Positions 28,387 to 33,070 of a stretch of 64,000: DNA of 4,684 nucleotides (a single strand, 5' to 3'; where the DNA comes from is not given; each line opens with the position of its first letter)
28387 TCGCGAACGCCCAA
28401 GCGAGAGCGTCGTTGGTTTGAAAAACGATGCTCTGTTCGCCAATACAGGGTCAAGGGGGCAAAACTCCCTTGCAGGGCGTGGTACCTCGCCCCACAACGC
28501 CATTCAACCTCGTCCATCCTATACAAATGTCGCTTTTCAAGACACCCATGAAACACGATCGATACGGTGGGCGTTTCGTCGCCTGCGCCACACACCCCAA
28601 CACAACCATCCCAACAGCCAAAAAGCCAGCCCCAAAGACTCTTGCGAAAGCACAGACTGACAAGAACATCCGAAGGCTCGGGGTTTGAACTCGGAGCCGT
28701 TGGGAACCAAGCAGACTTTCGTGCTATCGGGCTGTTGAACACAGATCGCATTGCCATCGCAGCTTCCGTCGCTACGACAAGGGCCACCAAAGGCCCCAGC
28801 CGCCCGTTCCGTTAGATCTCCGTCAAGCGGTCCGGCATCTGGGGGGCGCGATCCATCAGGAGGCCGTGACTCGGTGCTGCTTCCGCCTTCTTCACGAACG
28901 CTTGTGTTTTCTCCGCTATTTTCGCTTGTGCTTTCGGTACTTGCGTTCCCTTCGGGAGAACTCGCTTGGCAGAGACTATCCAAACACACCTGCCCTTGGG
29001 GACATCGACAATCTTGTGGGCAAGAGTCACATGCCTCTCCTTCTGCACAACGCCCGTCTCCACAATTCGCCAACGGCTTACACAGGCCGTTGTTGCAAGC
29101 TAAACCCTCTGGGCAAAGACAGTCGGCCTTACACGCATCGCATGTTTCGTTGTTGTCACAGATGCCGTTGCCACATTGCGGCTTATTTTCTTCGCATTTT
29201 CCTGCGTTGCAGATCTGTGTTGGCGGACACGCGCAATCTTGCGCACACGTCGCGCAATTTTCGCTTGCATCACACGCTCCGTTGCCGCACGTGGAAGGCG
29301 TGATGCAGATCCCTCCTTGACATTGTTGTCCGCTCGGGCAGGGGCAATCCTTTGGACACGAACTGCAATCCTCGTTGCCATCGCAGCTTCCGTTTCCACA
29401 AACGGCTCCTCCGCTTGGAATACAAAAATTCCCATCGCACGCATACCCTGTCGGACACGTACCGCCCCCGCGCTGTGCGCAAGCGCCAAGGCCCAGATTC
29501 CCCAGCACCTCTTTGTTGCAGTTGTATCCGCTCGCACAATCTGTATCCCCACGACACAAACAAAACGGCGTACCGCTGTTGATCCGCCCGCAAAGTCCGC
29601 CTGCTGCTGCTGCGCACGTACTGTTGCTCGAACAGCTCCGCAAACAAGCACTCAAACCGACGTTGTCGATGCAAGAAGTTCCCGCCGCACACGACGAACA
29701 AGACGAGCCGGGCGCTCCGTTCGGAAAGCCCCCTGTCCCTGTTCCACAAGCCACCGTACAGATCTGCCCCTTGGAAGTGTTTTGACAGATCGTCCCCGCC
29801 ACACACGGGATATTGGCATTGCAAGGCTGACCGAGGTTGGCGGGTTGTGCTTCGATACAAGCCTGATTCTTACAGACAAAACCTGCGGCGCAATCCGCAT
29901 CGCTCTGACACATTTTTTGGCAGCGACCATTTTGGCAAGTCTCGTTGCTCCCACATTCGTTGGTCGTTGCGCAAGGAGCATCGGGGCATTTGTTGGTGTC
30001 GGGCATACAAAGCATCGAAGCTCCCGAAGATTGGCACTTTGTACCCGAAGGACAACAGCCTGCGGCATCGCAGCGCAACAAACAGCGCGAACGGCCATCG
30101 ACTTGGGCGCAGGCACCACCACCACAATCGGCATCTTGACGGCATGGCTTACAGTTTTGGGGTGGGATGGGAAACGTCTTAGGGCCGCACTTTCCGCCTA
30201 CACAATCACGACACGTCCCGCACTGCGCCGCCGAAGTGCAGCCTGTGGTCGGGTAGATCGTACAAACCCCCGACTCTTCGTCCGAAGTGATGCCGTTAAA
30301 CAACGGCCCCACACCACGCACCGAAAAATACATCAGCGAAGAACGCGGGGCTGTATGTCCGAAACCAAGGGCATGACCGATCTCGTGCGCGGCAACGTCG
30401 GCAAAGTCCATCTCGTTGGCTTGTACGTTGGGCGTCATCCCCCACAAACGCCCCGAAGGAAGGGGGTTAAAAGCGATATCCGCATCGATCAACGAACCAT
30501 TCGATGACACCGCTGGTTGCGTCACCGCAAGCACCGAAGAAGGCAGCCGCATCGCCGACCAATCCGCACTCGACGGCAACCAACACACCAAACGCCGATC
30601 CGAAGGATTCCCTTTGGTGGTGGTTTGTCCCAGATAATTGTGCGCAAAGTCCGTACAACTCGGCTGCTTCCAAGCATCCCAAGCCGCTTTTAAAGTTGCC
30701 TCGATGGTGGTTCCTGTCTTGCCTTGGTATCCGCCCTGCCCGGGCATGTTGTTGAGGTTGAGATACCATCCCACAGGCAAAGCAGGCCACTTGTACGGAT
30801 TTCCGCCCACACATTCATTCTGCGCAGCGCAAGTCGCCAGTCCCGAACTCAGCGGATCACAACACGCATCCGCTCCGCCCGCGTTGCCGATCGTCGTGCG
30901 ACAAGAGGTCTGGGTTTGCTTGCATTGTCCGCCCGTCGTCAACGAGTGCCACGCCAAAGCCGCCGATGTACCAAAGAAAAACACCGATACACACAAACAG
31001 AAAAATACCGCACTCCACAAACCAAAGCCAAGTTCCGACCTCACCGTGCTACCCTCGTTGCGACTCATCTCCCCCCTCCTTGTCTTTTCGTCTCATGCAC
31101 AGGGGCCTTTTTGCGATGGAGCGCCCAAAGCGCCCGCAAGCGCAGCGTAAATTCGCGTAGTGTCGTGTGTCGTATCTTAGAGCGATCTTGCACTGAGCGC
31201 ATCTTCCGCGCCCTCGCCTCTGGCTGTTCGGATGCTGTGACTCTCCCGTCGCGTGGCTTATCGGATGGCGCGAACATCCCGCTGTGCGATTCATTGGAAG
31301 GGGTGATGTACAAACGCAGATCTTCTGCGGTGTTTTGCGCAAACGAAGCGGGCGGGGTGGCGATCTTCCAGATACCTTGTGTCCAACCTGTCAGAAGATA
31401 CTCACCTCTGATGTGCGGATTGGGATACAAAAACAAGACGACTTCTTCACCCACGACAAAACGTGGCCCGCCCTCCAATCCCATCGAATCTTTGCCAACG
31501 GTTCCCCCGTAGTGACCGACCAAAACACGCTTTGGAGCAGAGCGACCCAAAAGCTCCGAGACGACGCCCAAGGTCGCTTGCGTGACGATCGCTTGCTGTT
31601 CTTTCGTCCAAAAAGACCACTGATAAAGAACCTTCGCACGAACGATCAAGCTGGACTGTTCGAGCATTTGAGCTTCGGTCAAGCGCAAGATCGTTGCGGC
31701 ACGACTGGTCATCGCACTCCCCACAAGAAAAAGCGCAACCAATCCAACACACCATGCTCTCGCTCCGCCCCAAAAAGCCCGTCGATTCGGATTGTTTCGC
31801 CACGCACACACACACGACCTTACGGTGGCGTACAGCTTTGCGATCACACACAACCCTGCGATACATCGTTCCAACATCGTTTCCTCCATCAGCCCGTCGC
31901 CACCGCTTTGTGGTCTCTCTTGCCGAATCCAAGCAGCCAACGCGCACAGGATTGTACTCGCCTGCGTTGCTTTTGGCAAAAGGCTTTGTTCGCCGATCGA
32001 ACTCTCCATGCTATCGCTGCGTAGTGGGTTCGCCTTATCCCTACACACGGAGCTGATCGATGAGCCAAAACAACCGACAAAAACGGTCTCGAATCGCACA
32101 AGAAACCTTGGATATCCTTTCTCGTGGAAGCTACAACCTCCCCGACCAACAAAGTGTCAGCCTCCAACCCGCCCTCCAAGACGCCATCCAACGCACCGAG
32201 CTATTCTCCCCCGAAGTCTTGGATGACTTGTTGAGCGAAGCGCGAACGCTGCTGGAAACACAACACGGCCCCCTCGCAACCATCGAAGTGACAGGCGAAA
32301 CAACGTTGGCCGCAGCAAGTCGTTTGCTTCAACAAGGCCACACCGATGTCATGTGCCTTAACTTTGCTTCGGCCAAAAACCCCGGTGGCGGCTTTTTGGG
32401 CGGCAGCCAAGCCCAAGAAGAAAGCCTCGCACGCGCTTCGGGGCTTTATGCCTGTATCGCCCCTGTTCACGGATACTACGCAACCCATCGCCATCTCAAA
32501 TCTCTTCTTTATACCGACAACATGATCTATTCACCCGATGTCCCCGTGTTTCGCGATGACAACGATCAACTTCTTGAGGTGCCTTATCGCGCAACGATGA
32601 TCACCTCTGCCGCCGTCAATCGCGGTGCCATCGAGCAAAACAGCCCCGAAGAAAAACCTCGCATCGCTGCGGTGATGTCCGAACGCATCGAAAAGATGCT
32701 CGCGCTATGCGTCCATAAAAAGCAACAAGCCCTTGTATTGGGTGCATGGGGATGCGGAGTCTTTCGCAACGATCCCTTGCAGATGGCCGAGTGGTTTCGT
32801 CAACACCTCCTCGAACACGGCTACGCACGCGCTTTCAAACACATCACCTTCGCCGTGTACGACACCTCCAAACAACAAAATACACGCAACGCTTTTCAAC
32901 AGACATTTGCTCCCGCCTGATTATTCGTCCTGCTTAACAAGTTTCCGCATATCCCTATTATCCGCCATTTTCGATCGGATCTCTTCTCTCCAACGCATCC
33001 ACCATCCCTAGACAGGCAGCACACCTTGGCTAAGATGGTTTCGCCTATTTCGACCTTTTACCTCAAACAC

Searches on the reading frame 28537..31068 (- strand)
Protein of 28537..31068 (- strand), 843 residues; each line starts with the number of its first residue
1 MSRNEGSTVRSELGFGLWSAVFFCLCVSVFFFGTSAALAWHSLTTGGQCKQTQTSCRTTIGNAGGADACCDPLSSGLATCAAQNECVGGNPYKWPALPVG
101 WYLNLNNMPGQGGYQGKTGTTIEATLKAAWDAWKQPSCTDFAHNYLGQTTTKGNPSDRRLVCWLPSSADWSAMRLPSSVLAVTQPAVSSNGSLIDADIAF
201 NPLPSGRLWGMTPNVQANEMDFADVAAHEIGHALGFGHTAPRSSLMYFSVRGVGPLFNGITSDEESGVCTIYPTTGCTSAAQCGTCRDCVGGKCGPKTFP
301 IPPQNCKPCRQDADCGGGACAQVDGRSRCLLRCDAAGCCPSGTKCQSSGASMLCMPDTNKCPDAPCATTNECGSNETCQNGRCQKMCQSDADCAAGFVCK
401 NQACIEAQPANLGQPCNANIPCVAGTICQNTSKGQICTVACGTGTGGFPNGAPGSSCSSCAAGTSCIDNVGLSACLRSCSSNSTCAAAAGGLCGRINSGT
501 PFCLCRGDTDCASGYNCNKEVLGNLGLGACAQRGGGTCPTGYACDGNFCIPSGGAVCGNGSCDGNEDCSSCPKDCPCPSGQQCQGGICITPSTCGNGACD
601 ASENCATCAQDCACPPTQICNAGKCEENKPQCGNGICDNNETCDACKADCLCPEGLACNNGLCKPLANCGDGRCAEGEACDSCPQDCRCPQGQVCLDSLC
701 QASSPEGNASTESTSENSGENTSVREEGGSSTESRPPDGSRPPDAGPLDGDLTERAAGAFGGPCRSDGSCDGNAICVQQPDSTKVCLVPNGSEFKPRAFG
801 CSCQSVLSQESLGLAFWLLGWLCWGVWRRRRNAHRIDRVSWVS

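Call 25: search_protein_families(library=pfam, proteins=[window:28537-31068:-], max_evalue=0.001)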
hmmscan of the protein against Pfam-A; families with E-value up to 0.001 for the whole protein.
window:28537-31068:- (843 aa): 2 families
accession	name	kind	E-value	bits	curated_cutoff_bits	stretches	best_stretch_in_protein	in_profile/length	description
PF00413.30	Peptidase_M10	-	6.4e-09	36.3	24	1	214-272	100-158/159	Matrixin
PF23416.1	DUF7107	-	0.00032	21.4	24.6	1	387-430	2-43/48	Domain of unknown function (DUF7107)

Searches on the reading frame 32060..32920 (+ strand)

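Call 39: search_protein_families(library=pfam, proteins=[window:32060-32920:+], max_evalue=0.001)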
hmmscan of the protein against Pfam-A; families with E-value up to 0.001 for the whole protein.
window:32060-32920:+ (286 aa): 1 family
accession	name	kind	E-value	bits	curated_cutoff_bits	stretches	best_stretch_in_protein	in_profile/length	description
PF10021.15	PARG_cat_microb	-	5e-51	173.4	23.5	1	13-166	1-146/146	Microbial-type PARG, catalytic domain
